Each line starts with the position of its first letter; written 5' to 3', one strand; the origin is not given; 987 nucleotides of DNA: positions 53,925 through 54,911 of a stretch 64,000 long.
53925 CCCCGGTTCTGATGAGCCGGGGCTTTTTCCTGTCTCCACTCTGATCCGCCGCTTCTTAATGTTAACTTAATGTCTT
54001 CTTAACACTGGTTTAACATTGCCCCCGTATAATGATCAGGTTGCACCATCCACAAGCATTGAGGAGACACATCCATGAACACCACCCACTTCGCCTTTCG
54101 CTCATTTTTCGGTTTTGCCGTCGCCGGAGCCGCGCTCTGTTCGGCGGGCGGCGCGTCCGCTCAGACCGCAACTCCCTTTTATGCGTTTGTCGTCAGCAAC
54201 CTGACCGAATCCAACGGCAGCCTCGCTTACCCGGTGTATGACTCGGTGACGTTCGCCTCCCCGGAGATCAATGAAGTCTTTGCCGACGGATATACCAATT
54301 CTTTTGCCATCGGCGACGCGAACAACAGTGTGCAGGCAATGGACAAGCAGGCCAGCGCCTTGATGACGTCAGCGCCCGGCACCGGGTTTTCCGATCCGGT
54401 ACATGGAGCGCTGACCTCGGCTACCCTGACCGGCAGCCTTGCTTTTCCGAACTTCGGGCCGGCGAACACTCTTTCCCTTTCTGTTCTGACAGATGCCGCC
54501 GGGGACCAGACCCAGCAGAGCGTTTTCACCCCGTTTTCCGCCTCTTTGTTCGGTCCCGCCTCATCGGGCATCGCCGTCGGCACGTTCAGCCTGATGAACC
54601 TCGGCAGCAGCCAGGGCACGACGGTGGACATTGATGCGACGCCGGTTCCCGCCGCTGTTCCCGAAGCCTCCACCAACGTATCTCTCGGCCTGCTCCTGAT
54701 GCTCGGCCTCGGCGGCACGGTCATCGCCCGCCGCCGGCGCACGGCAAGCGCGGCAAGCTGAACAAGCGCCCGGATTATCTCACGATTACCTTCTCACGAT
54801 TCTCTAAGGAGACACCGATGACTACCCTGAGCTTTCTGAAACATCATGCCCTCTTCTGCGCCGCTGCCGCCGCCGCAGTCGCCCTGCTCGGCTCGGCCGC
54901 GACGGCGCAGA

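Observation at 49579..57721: Tandemly duplicated two-gene cassette: small PEP-CTERM protein plus giant beta-propeller-phosphoesterase fusion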

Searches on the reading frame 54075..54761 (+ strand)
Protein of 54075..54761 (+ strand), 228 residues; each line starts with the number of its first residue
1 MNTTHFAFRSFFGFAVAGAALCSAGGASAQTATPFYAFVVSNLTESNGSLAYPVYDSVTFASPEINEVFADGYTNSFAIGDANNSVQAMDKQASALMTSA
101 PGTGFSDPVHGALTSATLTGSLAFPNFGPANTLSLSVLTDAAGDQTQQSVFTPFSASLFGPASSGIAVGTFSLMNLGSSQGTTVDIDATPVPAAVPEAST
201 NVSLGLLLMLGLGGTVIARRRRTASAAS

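Call 3: search_protein_families(library=pfam, proteins=[window:54075-54761:+], max_evalue=0.1)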
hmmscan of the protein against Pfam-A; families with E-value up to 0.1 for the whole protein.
window:54075-54761:+ (228 aa): 0 families

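Call 4: search_protein_families(library=ncbifam, proteins=[window:54075-54761:+], max_evalue=0.1)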
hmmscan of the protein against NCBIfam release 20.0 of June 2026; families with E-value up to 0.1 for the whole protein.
window:54075-54761:+ (228 aa): 1 family
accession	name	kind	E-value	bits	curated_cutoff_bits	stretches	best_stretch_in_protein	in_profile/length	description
TIGR03901.2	MYXO-CTERM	domain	0.068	13.6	20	1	196-222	9-33/34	MYXO-CTERM sorting domain-containing protein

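Call 9: find_homologous_proteins(query=window:54075-54761:+, max_evalue=0.001)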
Query window:54075-54761:+ (228 aa): 75 proteins with E <= 0.001 among 1777 candidates.
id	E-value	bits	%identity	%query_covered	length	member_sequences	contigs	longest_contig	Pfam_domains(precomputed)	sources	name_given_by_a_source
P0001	1.4e-135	468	100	100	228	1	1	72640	-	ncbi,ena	-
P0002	1.6e-105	369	83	99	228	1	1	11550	-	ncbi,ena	-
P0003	1.2e-102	360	81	98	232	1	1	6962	-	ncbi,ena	-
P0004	6.5e-95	335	79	88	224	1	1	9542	-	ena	-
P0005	2.5e-93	330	76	94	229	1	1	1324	-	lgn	-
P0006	8.8e-79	282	68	96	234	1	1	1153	-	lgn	-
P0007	2.6e-77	277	68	100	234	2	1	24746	-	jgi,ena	jgi:hypothetical protein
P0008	2.5e-74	268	66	85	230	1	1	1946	-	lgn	-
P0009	2.1e-73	265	67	76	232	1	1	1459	-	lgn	-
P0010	3.6e-73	264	64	96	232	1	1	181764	-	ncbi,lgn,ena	-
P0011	3.8e-73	264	66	87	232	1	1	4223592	-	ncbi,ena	-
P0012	9.7e-72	259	66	84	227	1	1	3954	-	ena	-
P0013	2.2e-71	258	60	89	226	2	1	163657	-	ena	-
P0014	3.8e-71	257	63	89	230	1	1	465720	-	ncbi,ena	-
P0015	6.5e-71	256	62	89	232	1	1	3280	-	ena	-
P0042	2.6e-46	176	51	88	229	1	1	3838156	-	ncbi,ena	-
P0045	1.6e-34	138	45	84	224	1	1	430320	-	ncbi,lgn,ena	-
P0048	6.6e-32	129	46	82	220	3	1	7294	-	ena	-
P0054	1.0e-26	112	40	97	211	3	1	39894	-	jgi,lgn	-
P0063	3.2e-24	104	41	94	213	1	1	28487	-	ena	-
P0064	2.4e-20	91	39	87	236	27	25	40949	-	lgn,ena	-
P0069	2.5e-7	49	83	16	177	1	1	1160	-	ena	-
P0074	3.0e-4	39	83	10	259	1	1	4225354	-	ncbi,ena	-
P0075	9.4e-4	37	75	16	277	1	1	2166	-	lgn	-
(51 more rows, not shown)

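Call 11: find_encoding_contigs(protein=P0011, flank=10000, max_places=3)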
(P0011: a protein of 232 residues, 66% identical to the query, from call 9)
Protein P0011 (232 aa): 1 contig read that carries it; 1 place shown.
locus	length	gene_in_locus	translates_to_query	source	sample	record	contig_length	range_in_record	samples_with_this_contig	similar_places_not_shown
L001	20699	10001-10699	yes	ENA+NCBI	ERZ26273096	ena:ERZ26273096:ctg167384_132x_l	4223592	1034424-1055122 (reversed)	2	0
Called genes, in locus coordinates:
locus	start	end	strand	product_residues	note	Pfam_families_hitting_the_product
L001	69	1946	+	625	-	PF00989:PAS (faint), PF08448:PAS_4 (weak), PF12860:PAS_7 (faint), PF13188:PAS_8 (faint), PF13426:PAS_9 (faint), PF08448:PAS_4, PF00512:HisKA, PF02518:HATPase_c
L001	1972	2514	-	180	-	PF13424:TPR_12 (faint), PF13174:TPR_6 (faint), PF13428:TPR_14 (faint), PF13371:TPR_9 (faint), PF13431:TPR_17 (faint), PF13414:TPR_11, PF14559:TPR_19 (weak), PF13432:TPR_16 (weak), +3 more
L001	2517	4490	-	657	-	PF13292:DXP_synthase_N, PF02779:Transket_pyr, PF02780:Transketolase_C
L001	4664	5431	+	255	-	-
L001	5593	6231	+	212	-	-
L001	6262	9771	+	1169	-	PF10282:Lactonase (faint), PF22494:choice_anch_I (faint), PF04185:Phosphoesterase (faint)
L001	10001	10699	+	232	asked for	-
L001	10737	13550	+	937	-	PF22494:choice_anch_I (faint), PF10282:Lactonase (faint), PF21783:YNCE (weak), PF04185:Phosphoesterase (weak)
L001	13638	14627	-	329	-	PF08279:HTH_11, PF25213:HVO_A0261_N (weak), PF13280:WYL, PF25583:WCX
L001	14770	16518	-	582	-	PF11977:RNase_Zc3h12a (weak)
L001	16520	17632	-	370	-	PF21016:RlmN_N (weak), PF04055:Radical_SAM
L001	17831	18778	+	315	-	PF07963:N_methyl, PF07596:SBP_bac_10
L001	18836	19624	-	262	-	PF19541:DUF6065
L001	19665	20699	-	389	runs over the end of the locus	PF01261:AP_endonuc_2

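Call 12: find_encoding_contigs(protein=P0042, flank=10000, max_places=3)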
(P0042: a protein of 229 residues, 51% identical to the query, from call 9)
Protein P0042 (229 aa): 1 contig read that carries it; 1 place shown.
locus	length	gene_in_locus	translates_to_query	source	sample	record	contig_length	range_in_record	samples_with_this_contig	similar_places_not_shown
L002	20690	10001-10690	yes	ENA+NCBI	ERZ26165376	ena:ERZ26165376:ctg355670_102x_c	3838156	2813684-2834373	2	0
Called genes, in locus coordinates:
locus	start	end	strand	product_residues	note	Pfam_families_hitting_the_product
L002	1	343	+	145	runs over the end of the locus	PF03963:FlgD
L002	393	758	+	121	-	PF12611:Flagellar_put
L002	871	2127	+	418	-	PF00460:Flg_bb_rod, PF22692:LlgE_F_G_D1, PF07559:FlgE_D2, PF06429:Flg_bbr_C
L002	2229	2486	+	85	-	PF06289:FlbD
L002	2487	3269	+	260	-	PF20560:MotA_N, PF01618:MotA_ExbB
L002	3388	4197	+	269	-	PF13677:MotB_plug, PF00691:OmpA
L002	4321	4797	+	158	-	PF03748:FliL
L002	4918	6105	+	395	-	PF02154:FliM, PF01052:FliMN_C (faint)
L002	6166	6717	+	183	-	-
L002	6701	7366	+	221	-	PF04347:FliO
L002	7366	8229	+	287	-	PF00813:FliP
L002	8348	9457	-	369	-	PF01757:Acyl_transf_3, PF07786:HGSNAT_cat (faint)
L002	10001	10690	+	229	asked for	-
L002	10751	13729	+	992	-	PF04185:Phosphoesterase (weak)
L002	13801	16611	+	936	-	PF22494:choice_anch_I (faint), PF10282:Lactonase (faint), PF04185:Phosphoesterase (weak)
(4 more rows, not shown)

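Call 13: find_encoding_contigs(protein=P0064, flank=10000, max_places=4)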
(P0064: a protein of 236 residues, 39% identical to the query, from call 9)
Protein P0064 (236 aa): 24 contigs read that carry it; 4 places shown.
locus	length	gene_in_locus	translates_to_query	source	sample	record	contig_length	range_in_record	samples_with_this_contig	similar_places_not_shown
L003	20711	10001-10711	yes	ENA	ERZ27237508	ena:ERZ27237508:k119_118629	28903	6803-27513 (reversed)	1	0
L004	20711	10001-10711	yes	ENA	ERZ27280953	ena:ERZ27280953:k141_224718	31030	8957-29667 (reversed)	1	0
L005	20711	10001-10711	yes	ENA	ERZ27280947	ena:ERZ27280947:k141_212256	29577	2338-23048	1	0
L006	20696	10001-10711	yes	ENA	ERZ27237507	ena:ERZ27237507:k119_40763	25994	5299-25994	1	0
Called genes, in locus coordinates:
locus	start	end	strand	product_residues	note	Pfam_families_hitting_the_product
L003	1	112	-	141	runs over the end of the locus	-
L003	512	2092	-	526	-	PF21105:DyP_N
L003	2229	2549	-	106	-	-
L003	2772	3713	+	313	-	-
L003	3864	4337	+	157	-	PF03449:GreA_GreB_N, PF01272:GreA_GreB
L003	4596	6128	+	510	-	PF01336:tRNA_anti-codon, PF00152:tRNA-synt_2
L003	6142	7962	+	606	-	PF00989:PAS, PF08448:PAS_4, PF13426:PAS_9 (weak), PF00512:HisKA, PF02518:HATPase_c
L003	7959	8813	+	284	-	PF06182:ABC2_membrane_6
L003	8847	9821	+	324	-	PF13493:DUF4118 (faint), PF13581:HATPase_c_2, PF02518:HATPase_c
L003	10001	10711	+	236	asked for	-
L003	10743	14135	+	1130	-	PF10282:Lactonase (faint), PF22494:choice_anch_I (faint), PF04185:Phosphoesterase (faint)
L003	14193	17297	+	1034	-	PF22494:choice_anch_I (faint), PF04185:Phosphoesterase (faint)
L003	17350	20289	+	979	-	PF04185:Phosphoesterase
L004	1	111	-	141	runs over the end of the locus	-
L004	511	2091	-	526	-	PF21105:DyP_N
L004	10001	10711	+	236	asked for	-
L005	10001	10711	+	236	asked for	-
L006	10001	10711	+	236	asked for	-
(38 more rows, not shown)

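Call 16: search_protein_families(library=ncbifam, alignment_id=A1, max_evalue=10)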
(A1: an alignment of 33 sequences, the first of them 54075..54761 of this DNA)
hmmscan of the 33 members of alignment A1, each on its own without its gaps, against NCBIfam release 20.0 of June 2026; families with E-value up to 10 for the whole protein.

A. member 1, window:54075-54761:+ (228 aa): 3 families
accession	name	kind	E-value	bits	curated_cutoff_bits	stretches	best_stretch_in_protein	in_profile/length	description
TIGR03901.2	MYXO-CTERM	domain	0.068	13.6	20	1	196-222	9-33/34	MYXO-CTERM sorting domain-containing protein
NF038119.1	PEP_CTERM_MHFG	equivalog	0.25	11.6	100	1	178-222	219-259/260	MHFG family PEP-CTERM protein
TIGR01167.1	LPXTG_anchor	domain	2.3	9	15.9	1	202-222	14-33/34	LPXTG cell wall anchor domain-containing protein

B. families by the number of members that match (of 33 scanned): 30 families (the first 25 are shown)
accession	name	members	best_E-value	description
TIGR02595.1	PEP_CTERM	18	0.0061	PEP-CTERM sorting domain-containing protein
NF038119.1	PEP_CTERM_MHFG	18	0.029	MHFG family PEP-CTERM protein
NF038121.1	PEP_CTERM_LEVG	17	0.0023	LEVG family PEP-CTERM protein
TIGR01167.1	LPXTG_anchor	13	0.038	LPXTG cell wall anchor domain-containing protein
NF038129.1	PEP_NF038129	11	2.2e-05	NF038129 family PEP-CTERM protein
TIGR03901.2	MYXO-CTERM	11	0.0041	MYXO-CTERM sorting domain-containing protein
NF033207.2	midcut_by_XrtH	7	0.0063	midcut-by-XrtH protein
NF058571.1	GVDTG_CTERM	6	0.03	GVDTG sorting domain-containing protein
NF038126.1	PEP_CTERM_FxDxF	5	0.021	FxDxF family PEP-CTERM protein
NF038125.1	PEP_CTERM_THxN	5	0.097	THxN family PEP-CTERM protein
TIGR03370.1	VPLPA-CTERM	4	0.013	VPLPA-CTERM sorting domain-containing protein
NF033507.3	Loki-CTERM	4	0.24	Loki-CTERM sorting domain-containing protein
NF051874.1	PVV_CTERM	3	0.0068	PVV-CTERM domain-containing choice-of-anchor G protein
TIGR03778.1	VPDSG_CTERM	3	3.4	VPDSG-CTERM sorting domain-containing protein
TIGR04143.1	VPxxxP_CTERM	2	0.034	VPXXXP-CTERM sorting domain-containing protein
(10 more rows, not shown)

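Call 17: find_related_loci(query=A1, collection=genome_contigs, flank=10000)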
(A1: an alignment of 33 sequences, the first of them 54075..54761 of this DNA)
Query A1 (228 aa) in genome_contigs; peptide patterns used: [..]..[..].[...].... (x = any residue, [..] = any of these).
557 stretches matched a pattern; 16 encode a relative of the query (tblastn E <= 1e-3); 13 distinct loci.
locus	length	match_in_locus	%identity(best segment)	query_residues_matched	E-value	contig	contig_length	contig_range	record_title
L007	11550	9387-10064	83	1-225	7e-108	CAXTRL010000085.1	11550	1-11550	MAG TPA_asm: uncultured Armatimonadales bacterium isolate public_SRR13125477_metawrap_bin.3 genome assembly, contig: pub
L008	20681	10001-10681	64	1-220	2e-68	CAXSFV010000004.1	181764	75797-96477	MAG: uncultured Armatimonadales bacterium isolate private_VT22_metawrap_bin.6 genome assembly, contig: private_VT22_meta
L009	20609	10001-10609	66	23-221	2e-68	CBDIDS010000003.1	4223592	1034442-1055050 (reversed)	MAG: Capsulimonadaceae bacterium isolate 6f8a773a-59ab-44fe-9070-7844cc6d8dd9 genome assembly, contig: contig_3, whole g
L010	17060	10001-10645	52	21-228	1e-46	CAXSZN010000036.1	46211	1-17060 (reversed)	MAG TPA_asm: uncultured Armatimonadales bacterium isolate private_TS1974_metawrap_bin.2 genome assembly, contig: private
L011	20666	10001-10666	52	1-224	5e-46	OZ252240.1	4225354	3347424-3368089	MAG: Capsulimonadaceae bacterium isolate a2a86edc-45d1-4d9d-aabf-dbb7e56cb6e1 genome assembly, chromosome: 1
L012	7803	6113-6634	43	8-203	5e-27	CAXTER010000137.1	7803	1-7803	MAG TPA_asm: uncultured Armatimonadales bacterium isolate private_T1868_metawrap_bin.4 genome assembly, contig: private_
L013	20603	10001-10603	51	25-224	8e-41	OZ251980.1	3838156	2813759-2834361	MAG: Capsulimonadaceae bacterium isolate 06eb62b4-fc4b-4abf-9e54-2ecc4e52469e genome assembly, chromosome: 1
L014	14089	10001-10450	42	26-197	7e-22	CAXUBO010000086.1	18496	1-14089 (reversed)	MAG TPA_asm: uncultured Armatimonadales bacterium isolate public_SRR14722165_metawrap_bin.3 genome assembly, contig: pub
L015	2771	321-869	44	23-226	5e-20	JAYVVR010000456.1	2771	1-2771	MAG: Armatimonadota bacterium isolate GL79_UP_metabinner_7 GL79_UP_metabinner_7_455, whole genome shotgun sequence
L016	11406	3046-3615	38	28-225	2e-17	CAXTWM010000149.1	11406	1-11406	MAG TPA_asm: uncultured Armatimonadales bacterium isolate public_SRR13126859_metawrap_bin.2 genome assembly, contig: pub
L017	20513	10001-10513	36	25-203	7e-16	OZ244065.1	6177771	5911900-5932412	MAG: Capsulimonadaceae bacterium isolate b96f50d5-ec74-4825-8ec0-1eb044643813 genome assembly, chromosome: 1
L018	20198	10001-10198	38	151-222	1e-7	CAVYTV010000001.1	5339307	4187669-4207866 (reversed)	MAG: uncultured Armatimonadetes bacterium isolate MFD09671.bin.2.14 genome assembly, contig: contig_2375, whole genome s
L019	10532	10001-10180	44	166-227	1e-5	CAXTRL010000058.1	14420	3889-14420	MAG TPA_asm: uncultured Armatimonadales bacterium isolate public_SRR13125477_metawrap_bin.3 genome assembly, contig: pub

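Call 18: find_encoding_contigs(protein=P0001, flank=10000, max_places=2)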
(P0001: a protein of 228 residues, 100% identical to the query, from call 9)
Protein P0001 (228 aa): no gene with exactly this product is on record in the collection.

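Call 28: predict_structure(alignment_id=A1)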
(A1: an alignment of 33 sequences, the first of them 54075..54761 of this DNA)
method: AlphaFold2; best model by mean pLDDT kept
length: 228 residues; sequences in the alignment: 33
mean_pLDDT: 82.3   pTM: 0.70
mean pLDDT of the five models: 82.3, 78.8, 76.2, 75.8, 73.4
residues with pLDDT >= 90: 121; 70-90: 54; 50-70: 34; < 50: 19
segments of 3 or more residues with pLDDT < 50: 1-16
pLDDT, mean of each block of 10 residues (from residue 1): 41 49 54 85 86 94 97 96 94 90 82 96 90 93 92 96 94 86 95 74 73 71 60
secondary structure, 60 per line:
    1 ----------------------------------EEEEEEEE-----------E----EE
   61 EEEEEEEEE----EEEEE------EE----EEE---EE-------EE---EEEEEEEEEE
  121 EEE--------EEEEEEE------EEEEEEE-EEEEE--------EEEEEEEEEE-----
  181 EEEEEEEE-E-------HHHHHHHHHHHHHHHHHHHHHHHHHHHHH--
elements in order: E35-42 E59-69 E74-78 E91-93 E111-123 E132-138 E145-151 E153-157 E166-175 E181-188 H198-226
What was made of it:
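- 54075..54761 (+): small2: paralogue of small1 with the same architecture (tail coded by 54657-54758). AF2 model is a beta-sandwich plus C-terminal helix, pLDDT 82 (call 28)
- On PEP-CTERM sorting domain (TIGR02595): AF2 predicts a helix at residues 198-226 (call 28).
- The predicted C-terminal transmembrane helix spans residues 198-226 (call 28).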

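Call 32: fold_search(model_id=the predicted structure, library=pdb)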
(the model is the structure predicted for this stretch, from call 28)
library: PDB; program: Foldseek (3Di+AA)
matches with E <= 10: 626; with E <= 0.001: 0
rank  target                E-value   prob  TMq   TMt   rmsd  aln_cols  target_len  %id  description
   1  4qey_B                4.0e-02  0.33  0.16  0.26  13.0       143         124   13  Crystal structure of a DUF4425 family protein (BACOVA_05332) from Bacteroides ovatus ATCC 8483 at 2.52 A resolution (released 2014-07-16)
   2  1nkr                  8.5e-02  0.12  0.16  0.18  16.7       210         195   13  INHIBITORY RECEPTOR (P58-CL42) FOR HUMAN NATURAL KILLER CELLS (released 1998-11-11)
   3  4y1s                  1.1e-01  0.18  0.15  0.24  16.4       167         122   11  Structural basis for Ca2+-mediated interaction of the perforin C2 domain with lipid membranes (released 2015-09-02)
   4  1qm6_A                1.4e-01  0.60  0.25  0.17  11.2       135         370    8  Closed form of Clostridium perfringens alpha-toxin strain NCTC8237 (released 1999-09-27)
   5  7t87_B                1.4e-01  0.05  0.10  0.09  24.1       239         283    5  CRYSTAL STRUCTURE OF LEUKOCIDIN AB/CENTYRIN S17/FAB 214F COMPLEX (released 2023-01-11)
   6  2hzm_H                1.9e-01  0.12  0.17  0.17  15.4       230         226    8  Structure of the Mediator head subcomplex Med18/20 (released 2006-09-12)
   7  5eeo                  1.9e-01  0.09  0.14  0.06  14.1       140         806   11  soybean lipoxygenase(L1)-T756R (released 2015-11-25)
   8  9mmj_B                2.0e-01  0.05  0.11  0.12  20.9       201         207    9  Crystal Structure of 19b Fab bound to the third variable (V3) loop peptide from the HIV-1 JR-FL envelope (Env) glycopr (released 2026-01-21)
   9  6e7p_A                2.1e-01  0.06  0.13  0.08  17.0       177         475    8  cryo-EM structure of human TRPML1 with PI35P2 (released 2018-11-28)
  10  2dmh_MODEL_1_A        2.3e-01  0.11  0.16  0.23  17.0       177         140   12  Solution structure of the first C2 domain of human myoferlin (released 2006-10-21)
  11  3w9a_A                2.5e-01  0.03  0.10  0.10  18.8       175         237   13  Crystal structure of the catalytic domain of the glycoside hydrolase family 131 protein from Coprinopsis cinerea (released 2013-05-22)
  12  5ug7                  2.7e-01  0.21  0.18  0.28  15.9       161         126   12  Calcium bound Perforin C2 Domain - T431D (released 2018-02-07)
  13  7jof_A                2.8e-01  0.10  0.15  0.22  15.4       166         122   10  Calcium-bound C2A Domain from Human Dysferlin (released 2021-06-16)
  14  4dt4                  2.8e-01  0.03  0.09  0.13  20.5       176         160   14  Crystal structure of the PPIase-chaperone SlpA with the chaperone binding site occupied by the linker of the purificatio (released 2012-07-04)
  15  1dzb_A                2.8e-01  0.03  0.11  0.11  18.0       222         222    8  Crystal structure of phage library-derived single-chain Fv fragment 1F9 in complex with turkey egg-white lysozyme (released 2000-11-02)
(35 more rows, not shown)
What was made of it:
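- The weak top Foldseek hits of the small protein are enriched in C2/PLAT domains: perforin, dysferlin and myoferlin C2, alpha-toxin 1QM6 (prob 0.60) and lipoxygenase (call 32). All those structural matches are non-significant (E of 0.04 or more, TM-scores of 0.3 or less; call 32).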
